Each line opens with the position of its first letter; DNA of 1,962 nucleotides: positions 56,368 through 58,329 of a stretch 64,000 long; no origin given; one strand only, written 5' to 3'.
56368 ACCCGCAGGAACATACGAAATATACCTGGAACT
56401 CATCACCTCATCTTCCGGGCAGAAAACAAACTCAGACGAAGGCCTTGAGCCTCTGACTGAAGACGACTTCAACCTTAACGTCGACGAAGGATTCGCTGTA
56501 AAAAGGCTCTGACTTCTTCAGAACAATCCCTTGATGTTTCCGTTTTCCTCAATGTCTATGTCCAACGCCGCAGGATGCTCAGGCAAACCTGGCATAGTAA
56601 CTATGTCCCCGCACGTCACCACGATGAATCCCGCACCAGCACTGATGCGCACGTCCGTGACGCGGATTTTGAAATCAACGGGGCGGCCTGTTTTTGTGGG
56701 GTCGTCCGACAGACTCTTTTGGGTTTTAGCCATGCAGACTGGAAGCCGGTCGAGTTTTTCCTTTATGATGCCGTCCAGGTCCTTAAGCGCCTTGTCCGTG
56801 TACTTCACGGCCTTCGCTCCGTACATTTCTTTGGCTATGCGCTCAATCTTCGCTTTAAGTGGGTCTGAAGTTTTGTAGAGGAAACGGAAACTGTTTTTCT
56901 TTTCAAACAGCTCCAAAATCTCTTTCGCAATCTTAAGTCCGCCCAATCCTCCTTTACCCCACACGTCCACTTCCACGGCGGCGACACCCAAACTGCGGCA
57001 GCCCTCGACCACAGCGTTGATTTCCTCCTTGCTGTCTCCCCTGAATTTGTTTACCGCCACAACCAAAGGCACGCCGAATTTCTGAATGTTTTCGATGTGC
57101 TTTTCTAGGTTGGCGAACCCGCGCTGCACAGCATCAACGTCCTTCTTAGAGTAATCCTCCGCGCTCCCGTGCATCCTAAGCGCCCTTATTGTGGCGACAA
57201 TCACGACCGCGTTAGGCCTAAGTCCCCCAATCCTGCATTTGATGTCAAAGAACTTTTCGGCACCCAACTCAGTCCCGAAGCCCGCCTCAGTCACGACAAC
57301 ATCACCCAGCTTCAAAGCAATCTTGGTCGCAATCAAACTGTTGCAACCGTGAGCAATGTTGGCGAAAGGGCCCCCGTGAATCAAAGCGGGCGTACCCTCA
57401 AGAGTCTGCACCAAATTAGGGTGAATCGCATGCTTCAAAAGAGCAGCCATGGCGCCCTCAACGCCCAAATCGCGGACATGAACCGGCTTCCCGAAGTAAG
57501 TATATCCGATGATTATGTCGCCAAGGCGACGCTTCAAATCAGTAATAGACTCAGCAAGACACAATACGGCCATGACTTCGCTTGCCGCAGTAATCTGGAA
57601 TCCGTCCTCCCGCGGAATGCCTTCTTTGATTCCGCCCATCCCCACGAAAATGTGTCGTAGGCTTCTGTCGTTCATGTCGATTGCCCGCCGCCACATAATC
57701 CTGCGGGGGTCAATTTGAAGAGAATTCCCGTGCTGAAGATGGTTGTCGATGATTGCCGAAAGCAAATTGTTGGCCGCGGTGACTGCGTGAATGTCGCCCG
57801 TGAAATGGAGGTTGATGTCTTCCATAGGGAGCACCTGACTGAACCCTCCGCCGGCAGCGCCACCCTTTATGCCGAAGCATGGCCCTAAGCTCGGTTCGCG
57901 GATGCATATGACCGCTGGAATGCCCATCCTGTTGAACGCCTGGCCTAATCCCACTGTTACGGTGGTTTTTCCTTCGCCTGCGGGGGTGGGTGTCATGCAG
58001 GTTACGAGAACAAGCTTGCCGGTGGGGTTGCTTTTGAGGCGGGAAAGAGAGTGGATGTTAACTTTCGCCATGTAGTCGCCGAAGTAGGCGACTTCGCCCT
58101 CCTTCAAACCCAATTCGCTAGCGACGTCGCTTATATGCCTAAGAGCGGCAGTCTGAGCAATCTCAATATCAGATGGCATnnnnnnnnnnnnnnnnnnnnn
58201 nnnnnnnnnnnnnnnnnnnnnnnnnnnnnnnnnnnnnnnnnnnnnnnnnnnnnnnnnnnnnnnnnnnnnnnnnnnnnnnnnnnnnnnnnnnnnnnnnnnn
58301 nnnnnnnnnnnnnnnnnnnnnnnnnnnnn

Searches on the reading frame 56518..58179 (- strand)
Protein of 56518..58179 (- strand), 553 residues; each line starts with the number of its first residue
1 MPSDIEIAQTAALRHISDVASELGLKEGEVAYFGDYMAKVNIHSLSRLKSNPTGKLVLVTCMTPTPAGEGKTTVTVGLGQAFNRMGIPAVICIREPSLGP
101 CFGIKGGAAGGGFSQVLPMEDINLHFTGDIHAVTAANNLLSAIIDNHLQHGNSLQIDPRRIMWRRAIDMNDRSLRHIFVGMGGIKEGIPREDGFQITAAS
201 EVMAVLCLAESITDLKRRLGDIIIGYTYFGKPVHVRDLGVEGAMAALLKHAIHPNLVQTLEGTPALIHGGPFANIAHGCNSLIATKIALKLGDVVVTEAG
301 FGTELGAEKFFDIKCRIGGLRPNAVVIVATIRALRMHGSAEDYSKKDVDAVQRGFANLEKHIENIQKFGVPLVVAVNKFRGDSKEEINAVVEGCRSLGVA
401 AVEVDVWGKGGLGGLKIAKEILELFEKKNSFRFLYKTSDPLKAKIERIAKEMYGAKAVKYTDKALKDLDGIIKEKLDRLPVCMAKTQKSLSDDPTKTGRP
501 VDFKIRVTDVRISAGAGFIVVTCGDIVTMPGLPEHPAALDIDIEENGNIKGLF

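Call 35: find_homologous_proteins(query=window:56518-58179:-, max_evalue=1e-50)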
Query window:56518-58179:- (553 aa): 8000 proteins with E <= 1e-50 among 8000 candidates; the best 120 are listed.
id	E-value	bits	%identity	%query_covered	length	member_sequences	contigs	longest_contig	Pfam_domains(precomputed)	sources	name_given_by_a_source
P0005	5.1e-281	951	-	-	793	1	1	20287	PF01268.26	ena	-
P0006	2.8e-230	784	64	100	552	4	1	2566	PF01268.26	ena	-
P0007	8.5e-227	772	64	100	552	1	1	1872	PF01268.26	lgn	-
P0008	4.8e-226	770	64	100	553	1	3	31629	PF01268.26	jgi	-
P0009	1.4e-225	768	64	100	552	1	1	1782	PF01268.26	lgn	-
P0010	1.2e-224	765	63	100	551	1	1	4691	PF01656.30,PF01268.26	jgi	-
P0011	2.3e-224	764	60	100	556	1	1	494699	PF01268.26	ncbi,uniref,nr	ncbi:formate--tetrahydrofolate ligase [Tissierella sp. MSJ-40]|uniref:Formate--tetrahydrofolate liga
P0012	2.9e-223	761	60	100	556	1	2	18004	PF01268.26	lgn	-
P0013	1.3e-222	759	60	100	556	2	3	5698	PF01268.26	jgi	-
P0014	1.5e-222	758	62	100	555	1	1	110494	PF01268.26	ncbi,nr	ncbi:MAG TPA: formate--tetrahydrofolate ligase [Thermovirgaceae bacterium]|nr:formate--tetrahydrofol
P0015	1.6e-222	758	61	100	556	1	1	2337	PF01268.26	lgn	-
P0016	1.8e-222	758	60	100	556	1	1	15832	PF01656.30,PF01268.26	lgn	-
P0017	1.9e-222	758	61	100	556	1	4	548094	PF01268.26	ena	-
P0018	2.1e-222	758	-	-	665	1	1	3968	PF01268.26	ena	-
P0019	2.7e-222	758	61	100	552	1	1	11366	PF01268.26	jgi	jgi:formate--tetrahydrofolate ligase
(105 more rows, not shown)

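Call 36: find_encoding_contigs(protein=P0005, flank=10000, max_places=5)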
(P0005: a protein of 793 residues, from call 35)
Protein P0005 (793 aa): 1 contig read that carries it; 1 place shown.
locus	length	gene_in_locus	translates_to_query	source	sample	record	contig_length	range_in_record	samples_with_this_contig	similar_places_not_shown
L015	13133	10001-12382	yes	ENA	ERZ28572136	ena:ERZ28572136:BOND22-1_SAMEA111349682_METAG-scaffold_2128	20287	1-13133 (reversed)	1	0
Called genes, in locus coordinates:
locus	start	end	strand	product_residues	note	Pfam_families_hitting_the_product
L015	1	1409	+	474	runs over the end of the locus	PF13537:GATase_7 (weak)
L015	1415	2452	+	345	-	PF00586:AIRS, PF02769:AIRS_C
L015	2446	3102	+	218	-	PF00551:Formyl_trans_N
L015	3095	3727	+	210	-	PF07826:IMP_cyclohyd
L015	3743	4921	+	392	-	PF01808:AICARFT_IMPCHas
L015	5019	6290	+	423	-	PF02844:GARS_N, PF01071:GARS_A, PF02786:CPSase_L_D2, PF02222:ATP-grasp (faint), PF02843:GARS_C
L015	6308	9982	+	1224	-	PF18072:FGAR-AT_linker (weak), PF00586:AIRS (faint), PF02769:AIRS_C, PF13507:GATase_5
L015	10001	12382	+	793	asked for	PF01268:FTHFS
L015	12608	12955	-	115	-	-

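Call 49: find_encoding_contigs(protein=P0008, flank=10000, max_places=3)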
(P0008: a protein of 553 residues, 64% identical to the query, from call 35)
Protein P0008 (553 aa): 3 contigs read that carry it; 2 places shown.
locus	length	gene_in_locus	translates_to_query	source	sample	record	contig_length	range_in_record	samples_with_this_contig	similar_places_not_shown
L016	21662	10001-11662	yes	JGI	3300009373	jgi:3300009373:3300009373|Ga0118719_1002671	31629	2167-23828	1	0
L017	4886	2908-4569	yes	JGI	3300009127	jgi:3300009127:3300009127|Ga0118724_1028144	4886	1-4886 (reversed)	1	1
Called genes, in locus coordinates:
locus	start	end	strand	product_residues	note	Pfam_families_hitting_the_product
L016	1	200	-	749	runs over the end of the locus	PF13175:AAA_15 (weak), PF13304:AAA_21 (faint), PF02463:SMC_N (weak), PF13558:SbcC_Walker_B (weak)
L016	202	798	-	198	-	PF00117:GATase, PF07722:Peptidase_C26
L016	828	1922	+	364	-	-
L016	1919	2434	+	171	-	-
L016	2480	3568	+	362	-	PF13570:Beta-prop_ACSF4, PF13360:PQQ_2, PF18975:DUF5711 (faint), PF20067:SSL_N (faint)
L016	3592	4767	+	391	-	PF01926:MMR_HSR1, PF02421:FeoB_N (weak), PF08438:YGR210-like_G4, PF02824:TGS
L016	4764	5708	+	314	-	PF00288:GHMP_kinases_N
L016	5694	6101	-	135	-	PF01066:CDP-OH_P_transf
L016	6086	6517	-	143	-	PF04307:YdjM (weak)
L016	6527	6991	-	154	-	-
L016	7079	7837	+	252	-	PF01048:PNP_UDP_1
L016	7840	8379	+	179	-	PF00156:Pribosyltran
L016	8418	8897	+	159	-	-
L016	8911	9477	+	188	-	PF00156:Pribosyltran, PF14681:UPRTase (weak)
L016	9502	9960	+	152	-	PF00258:Flavodoxin_1 (weak), PF12641:Flavodoxin_3, PF12724:Flavodoxin_5 (weak)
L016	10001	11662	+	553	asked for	PF01268:FTHFS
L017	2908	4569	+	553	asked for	PF01268:FTHFS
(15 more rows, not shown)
